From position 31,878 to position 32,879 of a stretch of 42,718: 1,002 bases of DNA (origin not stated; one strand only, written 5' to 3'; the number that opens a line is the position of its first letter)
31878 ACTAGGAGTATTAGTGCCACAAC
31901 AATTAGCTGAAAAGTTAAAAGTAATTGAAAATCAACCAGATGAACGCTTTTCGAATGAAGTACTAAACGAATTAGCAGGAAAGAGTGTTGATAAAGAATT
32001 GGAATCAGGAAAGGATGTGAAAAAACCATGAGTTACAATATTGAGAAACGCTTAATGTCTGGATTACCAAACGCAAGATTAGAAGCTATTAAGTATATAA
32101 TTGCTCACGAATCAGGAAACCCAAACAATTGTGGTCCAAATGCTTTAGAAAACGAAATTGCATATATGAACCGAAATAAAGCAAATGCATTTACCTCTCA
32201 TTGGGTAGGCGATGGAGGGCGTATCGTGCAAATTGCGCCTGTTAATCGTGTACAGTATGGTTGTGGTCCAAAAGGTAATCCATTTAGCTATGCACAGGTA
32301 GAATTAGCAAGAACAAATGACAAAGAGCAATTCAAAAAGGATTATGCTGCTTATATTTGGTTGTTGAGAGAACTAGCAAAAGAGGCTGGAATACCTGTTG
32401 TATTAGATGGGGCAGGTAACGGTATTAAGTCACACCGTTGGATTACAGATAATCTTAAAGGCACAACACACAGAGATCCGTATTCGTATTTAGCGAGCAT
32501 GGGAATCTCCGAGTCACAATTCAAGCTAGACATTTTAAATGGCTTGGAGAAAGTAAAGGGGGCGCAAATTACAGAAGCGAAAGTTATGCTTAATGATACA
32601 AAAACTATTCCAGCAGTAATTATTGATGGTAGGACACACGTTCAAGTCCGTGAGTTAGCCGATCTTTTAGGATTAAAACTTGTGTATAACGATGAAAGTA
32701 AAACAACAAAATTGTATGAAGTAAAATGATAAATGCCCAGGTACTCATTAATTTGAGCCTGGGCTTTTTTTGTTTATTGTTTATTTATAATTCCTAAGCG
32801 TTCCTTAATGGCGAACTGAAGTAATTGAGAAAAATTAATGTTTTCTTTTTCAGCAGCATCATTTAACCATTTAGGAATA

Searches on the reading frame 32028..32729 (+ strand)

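Call 62: search_protein_families(library=phrogs, proteins=[window:32028-32729:+], max_evalue=0.00001)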
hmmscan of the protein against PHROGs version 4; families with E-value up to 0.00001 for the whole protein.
window:32028-32729:+ (233 aa): 11 families
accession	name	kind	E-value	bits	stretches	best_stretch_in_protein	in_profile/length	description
phrog_1110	-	lysis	2.3e-62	212.1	1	1-185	1-184/301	endolysin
phrog_3393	-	lysis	6.1e-39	135.7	1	1-181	1-182/342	endolysin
phrog_8164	-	lysis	3.9e-35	122.7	1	18-176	23-183/320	endolysin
phrog_2338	-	lysis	1.1e-33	118.1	1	14-177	21-177/346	endolysin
phrog_833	-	lysis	1.7e-32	114.3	1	18-182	27-186/294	endolysin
phrog_5182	-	lysis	3.6e-23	83.7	1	16-182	30-193/321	endolysin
phrog_1493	-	lysis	4.5e-13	50.1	1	2-158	9-158/394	endolysin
phrog_1794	-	lysis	6.1e-13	49.9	1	20-178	55-204/336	amidase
phrog_670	-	lysis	1.1e-07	32.1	1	1-206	91-278/596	endolysin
phrog_3088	-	lysis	2.3e-06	28.6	1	20-124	23-125/248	amidase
phrog_16339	-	unknown function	7.3e-06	26.8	0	135-207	3-73/206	-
